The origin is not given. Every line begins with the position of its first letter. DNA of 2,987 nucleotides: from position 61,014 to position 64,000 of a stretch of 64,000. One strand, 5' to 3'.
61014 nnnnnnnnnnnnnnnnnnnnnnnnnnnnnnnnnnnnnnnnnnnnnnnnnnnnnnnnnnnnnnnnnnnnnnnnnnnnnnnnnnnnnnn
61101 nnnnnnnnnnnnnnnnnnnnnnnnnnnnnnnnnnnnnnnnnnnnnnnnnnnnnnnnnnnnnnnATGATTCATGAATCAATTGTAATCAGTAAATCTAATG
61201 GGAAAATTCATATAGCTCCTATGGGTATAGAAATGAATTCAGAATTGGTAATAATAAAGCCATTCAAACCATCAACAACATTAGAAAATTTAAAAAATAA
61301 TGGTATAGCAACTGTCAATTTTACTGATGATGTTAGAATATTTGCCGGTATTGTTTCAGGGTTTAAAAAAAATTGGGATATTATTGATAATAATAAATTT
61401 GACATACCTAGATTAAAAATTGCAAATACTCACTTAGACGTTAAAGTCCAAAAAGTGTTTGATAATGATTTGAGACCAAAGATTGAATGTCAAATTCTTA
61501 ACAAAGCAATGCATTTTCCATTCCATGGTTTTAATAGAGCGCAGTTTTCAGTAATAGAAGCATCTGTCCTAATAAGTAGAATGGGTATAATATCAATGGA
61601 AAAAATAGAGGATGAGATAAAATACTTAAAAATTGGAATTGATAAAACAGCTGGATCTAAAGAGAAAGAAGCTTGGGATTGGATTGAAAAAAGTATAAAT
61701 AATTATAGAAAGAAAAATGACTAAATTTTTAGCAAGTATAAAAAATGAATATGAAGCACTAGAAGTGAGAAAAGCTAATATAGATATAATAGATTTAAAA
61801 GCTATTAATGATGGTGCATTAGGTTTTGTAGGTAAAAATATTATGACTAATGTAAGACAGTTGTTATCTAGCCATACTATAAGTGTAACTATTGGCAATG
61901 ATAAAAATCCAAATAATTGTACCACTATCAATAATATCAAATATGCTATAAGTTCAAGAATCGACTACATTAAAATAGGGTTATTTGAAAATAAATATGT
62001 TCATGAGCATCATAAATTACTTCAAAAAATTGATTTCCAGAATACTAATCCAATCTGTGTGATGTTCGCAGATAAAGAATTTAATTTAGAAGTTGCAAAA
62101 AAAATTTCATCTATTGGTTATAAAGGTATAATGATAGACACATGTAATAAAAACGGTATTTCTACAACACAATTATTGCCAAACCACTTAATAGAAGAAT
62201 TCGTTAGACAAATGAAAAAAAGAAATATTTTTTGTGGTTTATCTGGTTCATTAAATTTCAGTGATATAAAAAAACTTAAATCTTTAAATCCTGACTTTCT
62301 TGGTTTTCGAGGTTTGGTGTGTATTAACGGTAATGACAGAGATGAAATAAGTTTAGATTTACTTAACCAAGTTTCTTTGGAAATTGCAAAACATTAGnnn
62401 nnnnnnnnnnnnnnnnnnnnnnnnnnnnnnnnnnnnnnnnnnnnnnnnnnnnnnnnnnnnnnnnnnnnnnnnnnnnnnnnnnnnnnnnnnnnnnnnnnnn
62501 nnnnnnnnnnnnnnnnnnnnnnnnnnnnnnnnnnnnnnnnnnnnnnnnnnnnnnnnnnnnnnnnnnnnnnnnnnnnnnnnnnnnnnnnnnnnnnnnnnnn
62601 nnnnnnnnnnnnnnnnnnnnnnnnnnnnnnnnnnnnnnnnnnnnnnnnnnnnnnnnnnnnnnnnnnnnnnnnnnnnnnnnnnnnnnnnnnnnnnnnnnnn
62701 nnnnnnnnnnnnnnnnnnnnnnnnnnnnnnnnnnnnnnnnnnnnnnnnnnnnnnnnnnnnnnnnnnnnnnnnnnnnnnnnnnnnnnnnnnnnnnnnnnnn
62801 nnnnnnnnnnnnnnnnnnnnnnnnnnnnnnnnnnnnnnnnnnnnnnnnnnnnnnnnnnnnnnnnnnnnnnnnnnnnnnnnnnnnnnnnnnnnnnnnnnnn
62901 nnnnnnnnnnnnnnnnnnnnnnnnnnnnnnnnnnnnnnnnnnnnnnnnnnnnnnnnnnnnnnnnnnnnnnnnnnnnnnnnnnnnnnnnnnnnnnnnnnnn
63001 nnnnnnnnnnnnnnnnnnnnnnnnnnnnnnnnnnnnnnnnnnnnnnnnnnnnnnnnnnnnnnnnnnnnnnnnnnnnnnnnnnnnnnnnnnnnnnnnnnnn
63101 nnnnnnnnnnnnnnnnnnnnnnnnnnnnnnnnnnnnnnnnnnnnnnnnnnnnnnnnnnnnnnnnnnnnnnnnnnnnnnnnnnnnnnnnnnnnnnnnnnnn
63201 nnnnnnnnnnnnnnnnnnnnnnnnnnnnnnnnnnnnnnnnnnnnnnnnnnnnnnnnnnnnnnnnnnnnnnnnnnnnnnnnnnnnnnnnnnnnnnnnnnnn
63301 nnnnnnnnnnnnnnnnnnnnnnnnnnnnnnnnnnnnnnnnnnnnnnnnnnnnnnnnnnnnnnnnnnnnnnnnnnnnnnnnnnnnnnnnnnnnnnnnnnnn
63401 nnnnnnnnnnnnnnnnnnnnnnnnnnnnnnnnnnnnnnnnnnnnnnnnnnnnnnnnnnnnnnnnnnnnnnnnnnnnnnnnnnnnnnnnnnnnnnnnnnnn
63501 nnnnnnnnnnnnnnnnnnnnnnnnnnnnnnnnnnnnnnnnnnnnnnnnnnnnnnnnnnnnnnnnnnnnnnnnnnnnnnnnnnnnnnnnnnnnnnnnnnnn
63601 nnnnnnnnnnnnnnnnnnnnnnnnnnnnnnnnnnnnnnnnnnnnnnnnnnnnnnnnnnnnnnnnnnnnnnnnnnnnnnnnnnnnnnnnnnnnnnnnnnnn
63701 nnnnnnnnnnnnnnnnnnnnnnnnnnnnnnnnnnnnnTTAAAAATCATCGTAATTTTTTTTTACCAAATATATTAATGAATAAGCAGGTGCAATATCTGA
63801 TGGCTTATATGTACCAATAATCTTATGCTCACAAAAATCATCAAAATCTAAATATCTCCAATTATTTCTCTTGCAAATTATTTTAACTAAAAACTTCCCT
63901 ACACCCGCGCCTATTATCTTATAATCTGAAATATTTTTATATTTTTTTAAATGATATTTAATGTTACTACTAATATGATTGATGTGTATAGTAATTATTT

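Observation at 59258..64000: H4MPT/methylofuran C1 cofactor cluster in a streamlined sulfur oxidiser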

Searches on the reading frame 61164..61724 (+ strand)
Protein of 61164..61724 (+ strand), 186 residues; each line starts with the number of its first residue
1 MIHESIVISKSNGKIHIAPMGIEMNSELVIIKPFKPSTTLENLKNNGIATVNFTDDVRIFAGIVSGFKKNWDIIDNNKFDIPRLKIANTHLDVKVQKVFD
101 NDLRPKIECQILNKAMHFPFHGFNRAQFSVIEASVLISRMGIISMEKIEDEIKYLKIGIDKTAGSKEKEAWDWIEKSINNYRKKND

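Call 3: search_protein_families(library=pfam, proteins=[window:61164-61724:+], max_evalue=0.01)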
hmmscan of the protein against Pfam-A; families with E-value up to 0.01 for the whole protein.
window:61164-61724:+ (186 aa): 2 families
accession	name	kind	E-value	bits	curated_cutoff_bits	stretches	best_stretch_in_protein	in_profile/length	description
PF04289.18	DUF447_N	-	2.6e-22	79.4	24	1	4-114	2-110/114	Protein of unknown function (DUF447) N-terminal domain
PF20766.2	DUF447_C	-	3.8e-14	52.9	24.8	1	124-176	1-53/53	Protein of unknown function (DUF447)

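Call 4: search_protein_families(library=ncbifam, proteins=[window:61164-61724:+], max_evalue=0.01)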
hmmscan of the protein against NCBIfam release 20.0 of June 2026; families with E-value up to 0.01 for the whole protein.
window:61164-61724:+ (186 aa): 0 families

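Call 69: search_solved_structures(query=window:61164-61724:+, max_evalue=0.01)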
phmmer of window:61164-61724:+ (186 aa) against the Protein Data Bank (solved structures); distinct sequences matched with E-value up to 0.01: 4.
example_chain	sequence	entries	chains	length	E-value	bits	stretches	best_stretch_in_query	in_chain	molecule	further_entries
3b5m_A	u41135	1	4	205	1.8e-17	66.8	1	4-178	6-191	Uncharacterized protein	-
2nr4_A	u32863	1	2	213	0.00034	23.5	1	14-175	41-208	Conserved hypothetical protein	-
2ptf_A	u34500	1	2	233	0.00051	23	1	2-175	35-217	Uncharacterized protein MTH_863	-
2iml_A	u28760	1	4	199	0.0014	21.5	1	3-178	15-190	Hypothetical protein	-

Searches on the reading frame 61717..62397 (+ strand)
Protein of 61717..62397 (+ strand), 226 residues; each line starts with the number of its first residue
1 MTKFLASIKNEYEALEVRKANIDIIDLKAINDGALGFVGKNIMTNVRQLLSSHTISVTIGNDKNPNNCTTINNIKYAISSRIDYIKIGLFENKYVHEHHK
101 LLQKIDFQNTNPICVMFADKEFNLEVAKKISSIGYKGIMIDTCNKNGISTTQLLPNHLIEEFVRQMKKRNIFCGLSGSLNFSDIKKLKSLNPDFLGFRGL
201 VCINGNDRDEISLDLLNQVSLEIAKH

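Call 3: search_protein_families(library=pfam, proteins=[window:61717-62397:+], max_evalue=0.01)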
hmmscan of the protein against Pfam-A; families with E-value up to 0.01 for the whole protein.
window:61717-62397:+ (226 aa): 1 family
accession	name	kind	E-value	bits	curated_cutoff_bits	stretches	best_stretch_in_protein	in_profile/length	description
PF04476.19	4HFCP_synth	-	5.5e-45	154.3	22.4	1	5-219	2-227/228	4-HFC-P synthase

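Call 4: search_protein_families(library=ncbifam, proteins=[window:61717-62397:+], max_evalue=0.01)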
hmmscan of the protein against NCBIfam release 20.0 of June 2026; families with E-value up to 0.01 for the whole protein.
window:61717-62397:+ (226 aa): 4 families
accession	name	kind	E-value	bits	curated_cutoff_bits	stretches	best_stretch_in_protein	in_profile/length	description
NF002576.0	PRK02227.1-5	equivalog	7.1e-46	156.4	297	1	1-218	1-218/236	hypothetical protein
NF002574.0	PRK02227.1-2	subfamily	1e-37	129.7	286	1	1-215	1-215/233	hypothetical protein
NF002575.0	PRK02227.1-3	equivalog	2e-29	103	304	1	3-220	2-229/233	(5-formylfuran-3-yl)methyl phosphate synthase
NF002573.0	PRK02227.1-1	equivalog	9.2e-23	80.8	341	1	4-214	3-225/236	(5-formylfuran-3-yl)methyl phosphate synthase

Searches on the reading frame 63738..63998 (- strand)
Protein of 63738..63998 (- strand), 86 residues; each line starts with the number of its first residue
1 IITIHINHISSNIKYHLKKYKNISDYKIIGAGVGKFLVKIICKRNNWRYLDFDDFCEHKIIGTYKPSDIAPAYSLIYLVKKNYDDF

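Call 3: search_protein_families(library=pfam, proteins=[window:63738-63998:-], max_evalue=0.01)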
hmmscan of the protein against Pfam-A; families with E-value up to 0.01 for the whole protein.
window:63738-63998:- (86 aa): 0 families

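Call 4: search_protein_families(library=ncbifam, proteins=[window:63738-63998:-], max_evalue=0.01)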
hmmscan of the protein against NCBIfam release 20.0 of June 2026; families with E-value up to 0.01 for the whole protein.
window:63738-63998:- (86 aa): 1 family
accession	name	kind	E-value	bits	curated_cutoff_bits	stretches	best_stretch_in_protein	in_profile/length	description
TIGR03123.1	one_C_unchar_1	hypoth_equivalog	7.3e-06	25.4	244.1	1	6-79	262-326/327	probable H4MPT-linked C1 transfer pathway protein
